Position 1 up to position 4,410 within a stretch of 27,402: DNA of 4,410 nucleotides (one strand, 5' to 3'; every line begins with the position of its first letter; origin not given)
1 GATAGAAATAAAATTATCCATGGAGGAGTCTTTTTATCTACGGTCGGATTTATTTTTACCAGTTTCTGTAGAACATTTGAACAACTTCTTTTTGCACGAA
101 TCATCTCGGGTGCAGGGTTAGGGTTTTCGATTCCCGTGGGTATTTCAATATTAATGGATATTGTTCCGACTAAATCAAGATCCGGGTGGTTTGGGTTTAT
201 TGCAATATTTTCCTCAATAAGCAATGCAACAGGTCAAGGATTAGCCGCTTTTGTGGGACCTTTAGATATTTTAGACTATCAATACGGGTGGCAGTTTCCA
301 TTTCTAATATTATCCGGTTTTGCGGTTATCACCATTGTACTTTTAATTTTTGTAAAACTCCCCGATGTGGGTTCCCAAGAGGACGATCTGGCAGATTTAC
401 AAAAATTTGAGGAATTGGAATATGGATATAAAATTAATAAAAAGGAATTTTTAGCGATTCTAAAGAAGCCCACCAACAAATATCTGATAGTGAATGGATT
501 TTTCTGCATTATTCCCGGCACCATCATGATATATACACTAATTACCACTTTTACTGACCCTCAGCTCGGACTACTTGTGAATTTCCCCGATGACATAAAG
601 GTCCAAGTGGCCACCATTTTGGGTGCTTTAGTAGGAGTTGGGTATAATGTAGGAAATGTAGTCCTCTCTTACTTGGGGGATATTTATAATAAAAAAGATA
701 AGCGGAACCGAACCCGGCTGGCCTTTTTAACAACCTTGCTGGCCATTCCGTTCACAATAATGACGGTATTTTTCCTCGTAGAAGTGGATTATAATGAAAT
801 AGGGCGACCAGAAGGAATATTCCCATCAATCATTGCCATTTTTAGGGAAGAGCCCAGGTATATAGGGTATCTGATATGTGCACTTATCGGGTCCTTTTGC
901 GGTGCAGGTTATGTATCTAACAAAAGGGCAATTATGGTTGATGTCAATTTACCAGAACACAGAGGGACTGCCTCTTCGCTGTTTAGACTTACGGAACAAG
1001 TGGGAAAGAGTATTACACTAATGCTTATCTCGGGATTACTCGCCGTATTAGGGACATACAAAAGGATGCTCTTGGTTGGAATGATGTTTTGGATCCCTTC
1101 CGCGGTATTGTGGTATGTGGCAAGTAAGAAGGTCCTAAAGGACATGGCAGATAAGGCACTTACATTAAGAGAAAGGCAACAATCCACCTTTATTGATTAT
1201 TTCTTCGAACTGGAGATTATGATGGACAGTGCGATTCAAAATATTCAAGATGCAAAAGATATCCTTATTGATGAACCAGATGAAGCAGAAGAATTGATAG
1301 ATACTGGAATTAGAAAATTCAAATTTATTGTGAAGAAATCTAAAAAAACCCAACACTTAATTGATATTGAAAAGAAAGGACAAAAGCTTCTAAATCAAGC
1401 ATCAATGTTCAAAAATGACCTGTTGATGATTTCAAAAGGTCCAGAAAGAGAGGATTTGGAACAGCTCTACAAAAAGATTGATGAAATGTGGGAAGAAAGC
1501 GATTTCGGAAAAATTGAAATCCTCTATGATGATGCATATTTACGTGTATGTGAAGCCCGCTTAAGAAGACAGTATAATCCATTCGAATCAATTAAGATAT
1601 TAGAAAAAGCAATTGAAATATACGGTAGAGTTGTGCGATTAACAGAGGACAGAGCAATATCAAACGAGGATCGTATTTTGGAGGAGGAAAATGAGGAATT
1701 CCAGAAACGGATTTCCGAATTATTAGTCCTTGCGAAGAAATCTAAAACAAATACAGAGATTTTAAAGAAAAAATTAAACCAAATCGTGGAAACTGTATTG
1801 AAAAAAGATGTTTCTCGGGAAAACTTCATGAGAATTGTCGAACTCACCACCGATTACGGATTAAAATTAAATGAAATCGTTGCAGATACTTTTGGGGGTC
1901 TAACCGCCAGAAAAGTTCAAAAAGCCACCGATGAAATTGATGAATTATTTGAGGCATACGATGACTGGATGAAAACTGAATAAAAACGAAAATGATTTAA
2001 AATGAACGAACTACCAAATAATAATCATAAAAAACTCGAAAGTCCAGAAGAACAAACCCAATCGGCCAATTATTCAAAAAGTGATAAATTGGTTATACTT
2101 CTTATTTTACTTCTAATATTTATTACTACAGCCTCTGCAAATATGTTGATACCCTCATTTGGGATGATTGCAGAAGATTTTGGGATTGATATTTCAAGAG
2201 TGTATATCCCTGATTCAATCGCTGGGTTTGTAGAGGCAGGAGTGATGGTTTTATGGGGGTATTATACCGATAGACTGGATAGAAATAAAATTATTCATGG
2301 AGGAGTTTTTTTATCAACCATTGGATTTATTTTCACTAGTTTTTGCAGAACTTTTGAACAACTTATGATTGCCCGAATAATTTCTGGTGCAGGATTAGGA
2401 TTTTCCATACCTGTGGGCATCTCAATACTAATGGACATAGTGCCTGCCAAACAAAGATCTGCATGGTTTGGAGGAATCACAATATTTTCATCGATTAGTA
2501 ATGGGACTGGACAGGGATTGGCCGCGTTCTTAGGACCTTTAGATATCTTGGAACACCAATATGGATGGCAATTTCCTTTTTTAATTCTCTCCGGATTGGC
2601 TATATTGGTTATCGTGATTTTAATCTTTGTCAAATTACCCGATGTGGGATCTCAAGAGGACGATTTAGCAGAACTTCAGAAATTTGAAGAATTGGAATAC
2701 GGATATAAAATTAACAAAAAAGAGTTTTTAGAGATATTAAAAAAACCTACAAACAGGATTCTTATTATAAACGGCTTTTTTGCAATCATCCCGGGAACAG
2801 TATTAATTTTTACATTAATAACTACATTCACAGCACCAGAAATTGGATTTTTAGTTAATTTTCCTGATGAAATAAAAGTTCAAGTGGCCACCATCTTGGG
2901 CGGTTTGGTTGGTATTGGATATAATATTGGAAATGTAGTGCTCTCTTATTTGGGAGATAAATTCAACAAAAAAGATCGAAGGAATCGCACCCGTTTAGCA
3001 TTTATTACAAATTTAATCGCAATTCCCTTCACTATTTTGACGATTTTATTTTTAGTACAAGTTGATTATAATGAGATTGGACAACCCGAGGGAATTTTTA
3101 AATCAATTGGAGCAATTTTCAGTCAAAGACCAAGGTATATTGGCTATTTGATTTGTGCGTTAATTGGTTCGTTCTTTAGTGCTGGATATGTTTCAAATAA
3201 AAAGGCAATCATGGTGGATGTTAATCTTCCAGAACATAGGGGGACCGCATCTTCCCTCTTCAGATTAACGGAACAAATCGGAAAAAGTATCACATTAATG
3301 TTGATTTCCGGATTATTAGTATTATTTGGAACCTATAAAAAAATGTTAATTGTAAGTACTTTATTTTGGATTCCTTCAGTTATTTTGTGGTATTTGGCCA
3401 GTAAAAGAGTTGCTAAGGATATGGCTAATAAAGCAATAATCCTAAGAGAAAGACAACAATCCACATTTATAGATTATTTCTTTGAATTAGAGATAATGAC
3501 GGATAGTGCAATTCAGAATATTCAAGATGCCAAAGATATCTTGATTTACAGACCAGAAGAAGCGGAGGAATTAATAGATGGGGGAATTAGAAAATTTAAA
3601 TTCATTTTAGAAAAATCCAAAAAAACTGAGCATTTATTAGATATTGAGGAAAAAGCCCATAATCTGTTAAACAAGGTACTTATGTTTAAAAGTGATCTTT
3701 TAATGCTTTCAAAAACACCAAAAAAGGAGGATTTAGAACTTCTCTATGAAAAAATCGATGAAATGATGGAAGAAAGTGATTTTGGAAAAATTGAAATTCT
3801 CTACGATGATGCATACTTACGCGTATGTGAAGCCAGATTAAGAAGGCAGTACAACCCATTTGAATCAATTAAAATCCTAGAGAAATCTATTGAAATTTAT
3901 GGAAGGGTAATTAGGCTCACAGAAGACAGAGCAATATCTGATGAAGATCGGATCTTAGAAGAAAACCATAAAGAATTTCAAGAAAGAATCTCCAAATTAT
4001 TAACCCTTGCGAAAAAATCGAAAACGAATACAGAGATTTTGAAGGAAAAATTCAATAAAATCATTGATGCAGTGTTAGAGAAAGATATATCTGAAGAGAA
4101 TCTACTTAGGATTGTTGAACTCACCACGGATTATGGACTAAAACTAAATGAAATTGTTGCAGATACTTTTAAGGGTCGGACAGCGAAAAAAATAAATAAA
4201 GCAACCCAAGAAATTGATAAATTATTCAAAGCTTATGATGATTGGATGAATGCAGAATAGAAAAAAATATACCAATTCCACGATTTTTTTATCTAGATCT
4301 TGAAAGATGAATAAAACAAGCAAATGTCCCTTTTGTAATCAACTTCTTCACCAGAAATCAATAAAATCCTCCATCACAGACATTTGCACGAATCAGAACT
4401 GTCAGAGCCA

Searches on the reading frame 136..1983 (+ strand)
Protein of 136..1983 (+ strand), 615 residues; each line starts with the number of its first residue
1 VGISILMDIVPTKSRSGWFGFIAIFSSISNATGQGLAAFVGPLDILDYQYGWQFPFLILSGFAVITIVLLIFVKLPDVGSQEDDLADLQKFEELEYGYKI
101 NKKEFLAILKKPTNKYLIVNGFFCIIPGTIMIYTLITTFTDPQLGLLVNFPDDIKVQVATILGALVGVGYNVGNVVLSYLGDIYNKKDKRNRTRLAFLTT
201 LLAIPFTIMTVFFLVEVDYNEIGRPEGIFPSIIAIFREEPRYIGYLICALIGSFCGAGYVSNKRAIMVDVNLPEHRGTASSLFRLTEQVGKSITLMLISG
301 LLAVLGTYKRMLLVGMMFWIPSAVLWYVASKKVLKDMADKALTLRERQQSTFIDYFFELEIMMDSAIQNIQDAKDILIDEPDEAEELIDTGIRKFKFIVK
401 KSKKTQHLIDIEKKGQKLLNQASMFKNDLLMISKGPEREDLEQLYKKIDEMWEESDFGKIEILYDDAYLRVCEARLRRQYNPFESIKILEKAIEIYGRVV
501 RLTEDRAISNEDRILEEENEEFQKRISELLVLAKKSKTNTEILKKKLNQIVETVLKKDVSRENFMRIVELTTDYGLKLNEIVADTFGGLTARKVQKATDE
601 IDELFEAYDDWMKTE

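Call 10: search_protein_families(library=pfam, proteins=[window:136-1983:+], max_evalue=0.001)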
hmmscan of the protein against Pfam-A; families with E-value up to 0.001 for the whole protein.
window:136-1983:+ (615 aa): 1 family
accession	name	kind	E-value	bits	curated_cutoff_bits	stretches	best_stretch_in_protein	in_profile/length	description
PF07690.21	MFS_1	-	2.8e-20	73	33.4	2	2-214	106-303/347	Major Facilitator Superfamily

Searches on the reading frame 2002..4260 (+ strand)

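Call 10: search_protein_families(library=pfam, proteins=[window:2002-4260:+], max_evalue=0.001)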
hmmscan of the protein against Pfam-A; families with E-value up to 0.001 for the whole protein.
window:2002-4260:+ (752 aa): 1 family
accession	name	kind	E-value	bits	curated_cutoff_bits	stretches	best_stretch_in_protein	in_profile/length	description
PF07690.21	MFS_1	-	1.7e-40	139.5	33.4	2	35-350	1-302/347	Major Facilitator Superfamily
